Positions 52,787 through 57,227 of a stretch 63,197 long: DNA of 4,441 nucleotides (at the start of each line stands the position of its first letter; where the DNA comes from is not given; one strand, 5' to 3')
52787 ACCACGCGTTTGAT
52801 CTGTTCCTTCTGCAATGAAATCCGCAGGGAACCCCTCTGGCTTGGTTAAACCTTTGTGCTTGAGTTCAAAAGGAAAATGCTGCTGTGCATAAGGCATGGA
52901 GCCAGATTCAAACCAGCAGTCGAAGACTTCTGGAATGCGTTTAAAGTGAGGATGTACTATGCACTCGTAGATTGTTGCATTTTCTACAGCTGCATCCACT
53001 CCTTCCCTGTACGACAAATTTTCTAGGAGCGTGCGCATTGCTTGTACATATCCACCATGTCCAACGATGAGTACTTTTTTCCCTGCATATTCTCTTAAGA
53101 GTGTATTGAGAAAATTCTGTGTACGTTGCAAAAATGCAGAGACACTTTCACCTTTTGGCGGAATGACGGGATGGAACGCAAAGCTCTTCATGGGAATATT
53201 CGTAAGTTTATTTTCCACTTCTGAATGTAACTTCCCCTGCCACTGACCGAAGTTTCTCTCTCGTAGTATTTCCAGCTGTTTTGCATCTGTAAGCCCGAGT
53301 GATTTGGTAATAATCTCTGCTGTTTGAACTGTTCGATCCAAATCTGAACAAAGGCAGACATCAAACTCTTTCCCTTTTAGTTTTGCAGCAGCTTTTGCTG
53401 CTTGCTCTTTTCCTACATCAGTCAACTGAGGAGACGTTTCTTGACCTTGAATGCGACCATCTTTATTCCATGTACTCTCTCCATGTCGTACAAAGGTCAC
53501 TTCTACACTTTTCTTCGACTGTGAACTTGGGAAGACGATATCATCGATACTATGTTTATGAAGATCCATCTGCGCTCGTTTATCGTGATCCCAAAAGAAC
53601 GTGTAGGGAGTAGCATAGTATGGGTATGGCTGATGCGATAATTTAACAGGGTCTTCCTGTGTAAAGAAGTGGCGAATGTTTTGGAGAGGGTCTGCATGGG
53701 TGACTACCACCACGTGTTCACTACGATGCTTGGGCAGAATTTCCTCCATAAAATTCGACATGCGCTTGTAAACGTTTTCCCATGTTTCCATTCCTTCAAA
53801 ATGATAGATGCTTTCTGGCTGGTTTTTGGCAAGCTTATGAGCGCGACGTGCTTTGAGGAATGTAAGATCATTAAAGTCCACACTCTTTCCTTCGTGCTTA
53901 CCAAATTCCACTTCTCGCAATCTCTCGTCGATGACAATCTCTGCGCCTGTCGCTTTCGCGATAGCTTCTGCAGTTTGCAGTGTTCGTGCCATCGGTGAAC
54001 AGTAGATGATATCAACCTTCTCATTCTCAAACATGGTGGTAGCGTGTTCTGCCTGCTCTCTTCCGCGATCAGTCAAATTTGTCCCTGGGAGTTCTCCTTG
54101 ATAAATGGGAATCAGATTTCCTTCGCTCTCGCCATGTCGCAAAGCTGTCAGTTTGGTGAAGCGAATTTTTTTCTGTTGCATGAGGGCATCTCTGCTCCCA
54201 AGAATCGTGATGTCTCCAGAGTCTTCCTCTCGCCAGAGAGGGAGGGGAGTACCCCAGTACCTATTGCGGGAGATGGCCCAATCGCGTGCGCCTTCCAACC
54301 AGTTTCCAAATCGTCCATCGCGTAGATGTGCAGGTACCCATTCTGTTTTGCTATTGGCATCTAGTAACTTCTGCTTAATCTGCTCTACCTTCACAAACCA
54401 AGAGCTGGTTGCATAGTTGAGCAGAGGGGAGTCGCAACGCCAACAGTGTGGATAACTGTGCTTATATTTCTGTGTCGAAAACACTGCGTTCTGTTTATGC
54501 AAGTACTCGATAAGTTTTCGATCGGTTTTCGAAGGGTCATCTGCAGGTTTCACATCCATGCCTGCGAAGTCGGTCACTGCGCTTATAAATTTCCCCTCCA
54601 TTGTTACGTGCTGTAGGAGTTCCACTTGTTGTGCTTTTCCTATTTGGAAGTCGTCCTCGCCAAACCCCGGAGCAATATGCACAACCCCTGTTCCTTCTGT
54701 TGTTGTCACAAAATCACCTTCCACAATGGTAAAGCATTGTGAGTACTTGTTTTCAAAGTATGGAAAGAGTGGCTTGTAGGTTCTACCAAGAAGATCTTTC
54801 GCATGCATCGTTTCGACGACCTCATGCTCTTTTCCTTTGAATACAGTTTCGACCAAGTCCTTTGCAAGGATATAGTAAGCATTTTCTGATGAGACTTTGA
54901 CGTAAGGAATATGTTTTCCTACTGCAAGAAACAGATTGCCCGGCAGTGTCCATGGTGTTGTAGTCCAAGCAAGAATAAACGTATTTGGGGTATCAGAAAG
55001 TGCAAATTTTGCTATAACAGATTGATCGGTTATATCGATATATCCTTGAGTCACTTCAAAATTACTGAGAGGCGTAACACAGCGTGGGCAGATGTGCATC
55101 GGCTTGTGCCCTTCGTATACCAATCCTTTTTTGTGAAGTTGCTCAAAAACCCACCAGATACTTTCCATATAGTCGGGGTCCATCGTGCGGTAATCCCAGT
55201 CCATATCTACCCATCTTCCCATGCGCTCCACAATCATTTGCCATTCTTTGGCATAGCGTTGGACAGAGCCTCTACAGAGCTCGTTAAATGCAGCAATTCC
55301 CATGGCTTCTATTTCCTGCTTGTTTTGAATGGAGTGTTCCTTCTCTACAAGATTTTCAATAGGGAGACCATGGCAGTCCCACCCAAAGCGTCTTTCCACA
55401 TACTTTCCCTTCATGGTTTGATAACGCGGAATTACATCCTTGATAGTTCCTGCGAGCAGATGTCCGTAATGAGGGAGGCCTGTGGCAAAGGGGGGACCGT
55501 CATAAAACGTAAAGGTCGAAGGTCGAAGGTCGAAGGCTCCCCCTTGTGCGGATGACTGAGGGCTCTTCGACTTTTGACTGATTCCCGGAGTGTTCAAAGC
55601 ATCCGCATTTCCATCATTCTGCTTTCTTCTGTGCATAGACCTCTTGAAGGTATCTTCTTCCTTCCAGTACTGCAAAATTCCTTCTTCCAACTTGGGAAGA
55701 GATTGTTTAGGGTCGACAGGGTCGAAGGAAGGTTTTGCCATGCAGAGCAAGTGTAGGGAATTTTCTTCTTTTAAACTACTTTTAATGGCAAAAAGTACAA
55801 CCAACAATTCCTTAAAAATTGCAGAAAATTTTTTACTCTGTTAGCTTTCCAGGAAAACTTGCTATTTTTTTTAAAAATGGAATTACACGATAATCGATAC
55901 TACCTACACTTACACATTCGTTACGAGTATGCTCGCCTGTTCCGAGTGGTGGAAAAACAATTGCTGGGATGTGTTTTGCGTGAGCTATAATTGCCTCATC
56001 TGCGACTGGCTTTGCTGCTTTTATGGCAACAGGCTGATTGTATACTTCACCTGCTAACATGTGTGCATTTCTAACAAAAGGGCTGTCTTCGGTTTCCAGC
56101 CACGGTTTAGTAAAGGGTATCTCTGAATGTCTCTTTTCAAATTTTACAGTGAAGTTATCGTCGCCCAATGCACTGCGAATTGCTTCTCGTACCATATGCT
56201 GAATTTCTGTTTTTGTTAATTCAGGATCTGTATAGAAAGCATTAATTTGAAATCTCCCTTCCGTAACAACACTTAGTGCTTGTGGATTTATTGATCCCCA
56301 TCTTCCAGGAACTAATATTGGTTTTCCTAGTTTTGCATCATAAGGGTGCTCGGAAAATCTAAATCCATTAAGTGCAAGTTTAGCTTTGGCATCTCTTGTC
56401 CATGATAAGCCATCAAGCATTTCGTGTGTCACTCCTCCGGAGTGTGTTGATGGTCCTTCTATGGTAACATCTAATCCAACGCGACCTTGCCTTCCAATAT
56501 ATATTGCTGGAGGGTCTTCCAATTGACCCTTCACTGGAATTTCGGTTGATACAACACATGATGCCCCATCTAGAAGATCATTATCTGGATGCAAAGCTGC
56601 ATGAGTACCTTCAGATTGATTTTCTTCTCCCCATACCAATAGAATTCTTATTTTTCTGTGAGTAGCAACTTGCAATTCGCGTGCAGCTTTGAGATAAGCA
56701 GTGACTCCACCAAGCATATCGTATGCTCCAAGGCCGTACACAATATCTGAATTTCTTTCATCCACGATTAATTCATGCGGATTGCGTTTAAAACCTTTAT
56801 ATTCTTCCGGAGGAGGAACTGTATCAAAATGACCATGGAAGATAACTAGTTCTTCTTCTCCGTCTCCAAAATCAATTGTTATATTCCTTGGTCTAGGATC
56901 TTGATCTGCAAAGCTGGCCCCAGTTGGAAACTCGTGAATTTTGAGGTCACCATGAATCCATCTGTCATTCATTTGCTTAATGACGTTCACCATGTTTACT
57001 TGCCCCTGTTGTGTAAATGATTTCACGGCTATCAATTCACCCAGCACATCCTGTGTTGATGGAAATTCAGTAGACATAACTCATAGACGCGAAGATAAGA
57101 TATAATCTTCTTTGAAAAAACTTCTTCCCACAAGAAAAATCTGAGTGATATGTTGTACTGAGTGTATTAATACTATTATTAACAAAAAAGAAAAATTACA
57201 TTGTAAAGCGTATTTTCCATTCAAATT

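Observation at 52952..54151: Two histidine-phosphatase (PGAM-like) domains inserted at separate points in the IleRS catalytic core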

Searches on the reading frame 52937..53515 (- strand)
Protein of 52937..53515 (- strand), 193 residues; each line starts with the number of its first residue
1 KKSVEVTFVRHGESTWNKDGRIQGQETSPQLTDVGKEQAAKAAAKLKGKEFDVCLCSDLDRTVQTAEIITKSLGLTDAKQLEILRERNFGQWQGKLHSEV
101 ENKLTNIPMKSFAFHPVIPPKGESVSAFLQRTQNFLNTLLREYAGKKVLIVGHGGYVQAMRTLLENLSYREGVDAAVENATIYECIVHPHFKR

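Call 4: search_protein_families(library=ncbifam, proteins=[window:52952-53503:-], max_evalue=0.01)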
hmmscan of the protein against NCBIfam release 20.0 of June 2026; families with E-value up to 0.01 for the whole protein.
window:52952-53503:- (184 aa): 19 families
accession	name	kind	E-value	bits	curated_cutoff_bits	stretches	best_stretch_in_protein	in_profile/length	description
TIGR03162.1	ribazole_cobC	equivalog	8.2e-33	113.3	162.9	1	2-178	1-173/176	alpha-ribazole phosphatase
NF005567.0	PRK07238.1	equivalog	9.6e-30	104.1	326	1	4-150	182-327/378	bifunctional RNase H/acid phosphatase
NF045917.1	PhserinePhPspA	equivalog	7.2e-26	91.2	350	1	2-166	4-167/211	phosphoserine phosphatase PspA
NF011580.0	PRK15004.1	equivalog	1.4e-21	77.4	250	1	4-158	5-158/203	adenosylcobalamin/alpha-ribazole phosphatase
NF002901.0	PRK03482.1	equivalog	3.8e-20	72.4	261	1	2-153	4-154/215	2,3-diphosphoglycerate-dependent phosphoglycerate mutase GpmB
NF002339.0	PRK01295.1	equivalog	4e-19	68.9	316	1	3-168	6-177/206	2,3-bisphosphoglycerate-dependent phosphoglycerate mutase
NF009993.0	PRK13462.1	equivalog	5e-19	68.7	226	1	4-181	10-179/203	acid phosphatase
NF038349.1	dPGM_arch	equivalog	1.9e-18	67.1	225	1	2-178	1-166/194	2,3-diphosphoglycerate-dependent phosphoglycerate mutase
TIGR01258.1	pgm_1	subfamily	3.3e-17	62.7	81.7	1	2-102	3-106/245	2,3-bisphosphoglycerate-dependent phosphoglycerate mutase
NF010713.0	PRK14115.1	equivalog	1.6e-16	60.3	305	1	3-100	5-105/248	2,3-diphosphoglycerate-dependent phosphoglycerate mutase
TIGR03848.1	MSMEG_4193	subfamily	3.5e-16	59.3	203.85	1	2-151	2-154/204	MSMEG_4193 family putative phosphomutase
NF002217.0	PRK01112.1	equivalog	8.1e-16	58.1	320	2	4-65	6-66/228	2,3-bisphosphoglycerate-dependent phosphoglycerate mutase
NF009994.0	PRK13463.1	equivalog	2e-13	50.6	277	1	3-151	6-153/203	phosphoserine phosphatase 1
NF010716.0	PRK14118.1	equivalog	6.3e-12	45.3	409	1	1-93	2-97/227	2,3-diphosphoglycerate-dependent phosphoglycerate mutase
NF010718.0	PRK14120.1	equivalog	7.1e-12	45.2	366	1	4-101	9-109/249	phosphoglyceromutase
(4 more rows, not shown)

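Call 35: search_solved_structures(query=window:52937-53515:-, max_evalue=0.00001)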
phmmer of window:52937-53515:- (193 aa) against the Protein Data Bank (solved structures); distinct sequences matched with E-value up to 0.00001: 63 (the best 60 are shown).
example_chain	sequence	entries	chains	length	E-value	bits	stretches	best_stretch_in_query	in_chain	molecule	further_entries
1ebb_A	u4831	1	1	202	5.4e-18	68.8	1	8-160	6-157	PHOSPHATASE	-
1h2e_A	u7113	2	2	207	5.8e-18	68.7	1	8-160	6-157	PHOSPHATASE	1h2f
3e9c_A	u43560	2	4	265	4e-16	62.7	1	6-141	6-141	Zgc:56074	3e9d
6e4b_A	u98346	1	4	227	4.8e-16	62.5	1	5-160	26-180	Adenosylcobalamin/alpha-ribazole phosphatase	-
6nru_A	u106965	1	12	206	1.8e-15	60.6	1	5-160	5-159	CobC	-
4ij5_A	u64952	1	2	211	2.8e-15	60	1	4-170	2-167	Phosphoserine phosphatase 1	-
1fzt_A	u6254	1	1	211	7e-15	58.7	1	8-169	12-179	PHOSPHOGLYCERATE MUTASE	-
3e9e_A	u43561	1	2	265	1e-14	58.2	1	6-141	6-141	Zgc:56074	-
2eoa_A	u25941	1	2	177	3.9e-14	56.3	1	5-164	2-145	Alpha-ribazole-5'-phosphate phosphatase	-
4ij6_A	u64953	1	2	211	7e-14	55.4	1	4-170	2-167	Phosphoserine phosphatase 1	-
5zkk_A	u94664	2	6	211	2e-13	54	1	6-159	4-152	Phosphoglycerate mutase family protein, putative | Phosphoglycerate mutase family protein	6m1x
5um0_A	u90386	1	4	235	3.4e-13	53.2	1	4-111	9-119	2,3-bisphosphoglycerate-dependent phosphoglycerate mutase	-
3d8h_A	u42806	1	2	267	4e-13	53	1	4-116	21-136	Glycolytic phosphoglycerate mutase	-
4odi_A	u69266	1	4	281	4.7e-13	52.7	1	6-115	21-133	Phosphoglycerate mutase PGMII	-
2p78_A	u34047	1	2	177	7.1e-13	52.1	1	5-164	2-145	Alpha-ribazole-5'-phosphate phosphatase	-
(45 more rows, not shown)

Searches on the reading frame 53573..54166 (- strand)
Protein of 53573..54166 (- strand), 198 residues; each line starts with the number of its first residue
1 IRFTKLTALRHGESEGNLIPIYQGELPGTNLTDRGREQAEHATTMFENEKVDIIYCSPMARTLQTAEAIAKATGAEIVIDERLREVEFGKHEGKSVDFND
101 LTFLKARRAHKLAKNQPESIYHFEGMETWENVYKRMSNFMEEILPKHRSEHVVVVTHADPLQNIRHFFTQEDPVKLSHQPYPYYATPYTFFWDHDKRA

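Call 4: search_protein_families(library=ncbifam, proteins=[window:53573-54151:-], max_evalue=0.01)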
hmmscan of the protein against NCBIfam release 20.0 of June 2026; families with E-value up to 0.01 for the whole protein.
window:53573-54151:- (193 aa): 19 families
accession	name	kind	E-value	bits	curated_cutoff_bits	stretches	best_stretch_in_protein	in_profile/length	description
NF038349.1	dPGM_arch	equivalog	3.5e-32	111.9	225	1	4-159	4-144/194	2,3-diphosphoglycerate-dependent phosphoglycerate mutase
NF045917.1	PhserinePhPspA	equivalog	5.7e-31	107.8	350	1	3-159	6-157/211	phosphoserine phosphatase PspA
TIGR03162.1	ribazole_cobC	equivalog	5.8e-26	91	162.9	1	4-165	4-157/176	alpha-ribazole phosphatase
NF005567.0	PRK07238.1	equivalog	1.4e-25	90.5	326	1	3-159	182-333/378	bifunctional RNase H/acid phosphatase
TIGR03848.1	MSMEG_4193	subfamily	5.1e-21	75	203.85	1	4-158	5-158/204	MSMEG_4193 family putative phosphomutase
NF009994.0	PRK13463.1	equivalog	2.2e-17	63.5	277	1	4-158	8-157/203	phosphoserine phosphatase 1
NF011580.0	PRK15004.1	equivalog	1.4e-15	57.8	250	1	4-153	6-150/203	adenosylcobalamin/alpha-ribazole phosphatase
NF002901.0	PRK03482.1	equivalog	8.8e-15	54.9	261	1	4-153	7-151/215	2,3-diphosphoglycerate-dependent phosphoglycerate mutase GpmB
NF009993.0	PRK13462.1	equivalog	4.2e-09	36.3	226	1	3-153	10-148/203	acid phosphatase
TIGR01258.1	pgm_1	subfamily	1e-08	34.9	81.7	1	3-88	5-94/245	2,3-bisphosphoglycerate-dependent phosphoglycerate mutase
NF010718.0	PRK14120.1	equivalog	4.3e-08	32.8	366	1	2-103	8-118/249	phosphoglyceromutase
NF002339.0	PRK01295.1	equivalog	2e-07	30.7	316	1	3-157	7-163/206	2,3-bisphosphoglycerate-dependent phosphoglycerate mutase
NF010713.0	PRK14115.1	equivalog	1.6e-06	27.6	305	1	3-73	6-77/248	2,3-diphosphoglycerate-dependent phosphoglycerate mutase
NF052369.1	PmrG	equivalog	3.6e-06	26.6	170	1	25-67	45-89/168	lipopolysaccharide core heptose(II)-phosphate phosphatase PmrG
NF002217.0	PRK01112.1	equivalog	6.4e-06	25.7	320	1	3-61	6-63/228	2,3-bisphosphoglycerate-dependent phosphoglycerate mutase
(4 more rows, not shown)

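Call 34: search_solved_structures(query=window:53573-54166:-, max_evalue=0.00001)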
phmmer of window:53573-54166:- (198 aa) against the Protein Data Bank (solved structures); distinct sequences matched with E-value up to 0.00001: 17.
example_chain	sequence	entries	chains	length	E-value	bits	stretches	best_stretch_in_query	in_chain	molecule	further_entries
4ij5_A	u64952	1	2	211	1.4e-21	80.5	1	4-162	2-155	Phosphoserine phosphatase 1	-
4ij6_A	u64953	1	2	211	3.5e-20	75.9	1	4-162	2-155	Phosphoserine phosphatase 1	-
9mmh_A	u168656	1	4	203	9.6e-14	54.9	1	5-162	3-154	Phosphoglycerate mutase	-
1ebb_A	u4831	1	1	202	5.6e-13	52.4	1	5-188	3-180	PHOSPHATASE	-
1h2e_A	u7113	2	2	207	6.1e-13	52.3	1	5-188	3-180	PHOSPHATASE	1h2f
5zkk_A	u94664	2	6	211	1.6e-09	41.2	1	4-97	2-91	Phosphoglycerate mutase family protein, putative | Phosphoglycerate mutase family protein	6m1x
6nru_A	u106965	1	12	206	2.3e-09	40.6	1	5-157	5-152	CobC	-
6e4b_A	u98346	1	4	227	4.1e-09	39.8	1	5-113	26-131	Adenosylcobalamin/alpha-ribazole phosphatase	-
3e9c_A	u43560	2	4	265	2.5e-08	37.3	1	5-152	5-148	Zgc:56074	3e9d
5zr2_A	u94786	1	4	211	4e-08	36.6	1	4-97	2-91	Phosphoglycerate mutase family protein, putative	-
4pz9_A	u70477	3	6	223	1.6e-07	34.6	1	2-95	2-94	Glucosyl-3-phosphoglycerate phosphatase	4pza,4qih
6s2q_A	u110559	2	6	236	1.8e-07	34.4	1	2-95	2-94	Glucosyl-3-phosphoglycerate phosphatase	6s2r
3e9e_A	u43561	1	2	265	6.2e-07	32.7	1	5-152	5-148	Zgc:56074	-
3dcy_A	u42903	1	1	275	2.3e-06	30.8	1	5-101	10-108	REGULATOR PROTEIN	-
3bif_A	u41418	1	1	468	3.8e-06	30.1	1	8-179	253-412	PROTEIN (6-PHOSPHOFRUCTO-2-KINASE/ FRUCTOSE-2,6-BISPHOSPHATASE)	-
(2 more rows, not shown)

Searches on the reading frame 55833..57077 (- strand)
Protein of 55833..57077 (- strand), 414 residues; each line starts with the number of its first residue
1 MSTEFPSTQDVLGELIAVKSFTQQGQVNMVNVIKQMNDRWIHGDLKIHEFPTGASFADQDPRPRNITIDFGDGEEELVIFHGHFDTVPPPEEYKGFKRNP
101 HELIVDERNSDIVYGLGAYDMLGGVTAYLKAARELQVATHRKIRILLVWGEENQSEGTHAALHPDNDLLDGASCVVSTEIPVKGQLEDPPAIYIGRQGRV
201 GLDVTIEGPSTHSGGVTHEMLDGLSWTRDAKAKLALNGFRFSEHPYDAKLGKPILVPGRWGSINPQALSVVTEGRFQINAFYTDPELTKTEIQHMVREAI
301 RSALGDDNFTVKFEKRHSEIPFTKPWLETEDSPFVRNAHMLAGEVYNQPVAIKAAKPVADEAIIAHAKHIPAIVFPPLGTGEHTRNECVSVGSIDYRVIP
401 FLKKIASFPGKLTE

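Call 40: search_protein_families(library=pfam, proteins=[window:55833-57077:-], max_evalue=0.0001)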
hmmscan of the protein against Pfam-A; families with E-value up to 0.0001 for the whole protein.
window:55833-57077:- (414 aa): 2 families
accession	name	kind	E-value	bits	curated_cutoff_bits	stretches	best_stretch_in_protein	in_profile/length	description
PF01546.33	Peptidase_M20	-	2.5e-18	67.2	24.6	1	79-395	1-194/206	Peptidase family M20/M25/M40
PF04389.22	Peptidase_M28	-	7.9e-07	29.4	21.3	1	68-170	4-84/193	Peptidase family M28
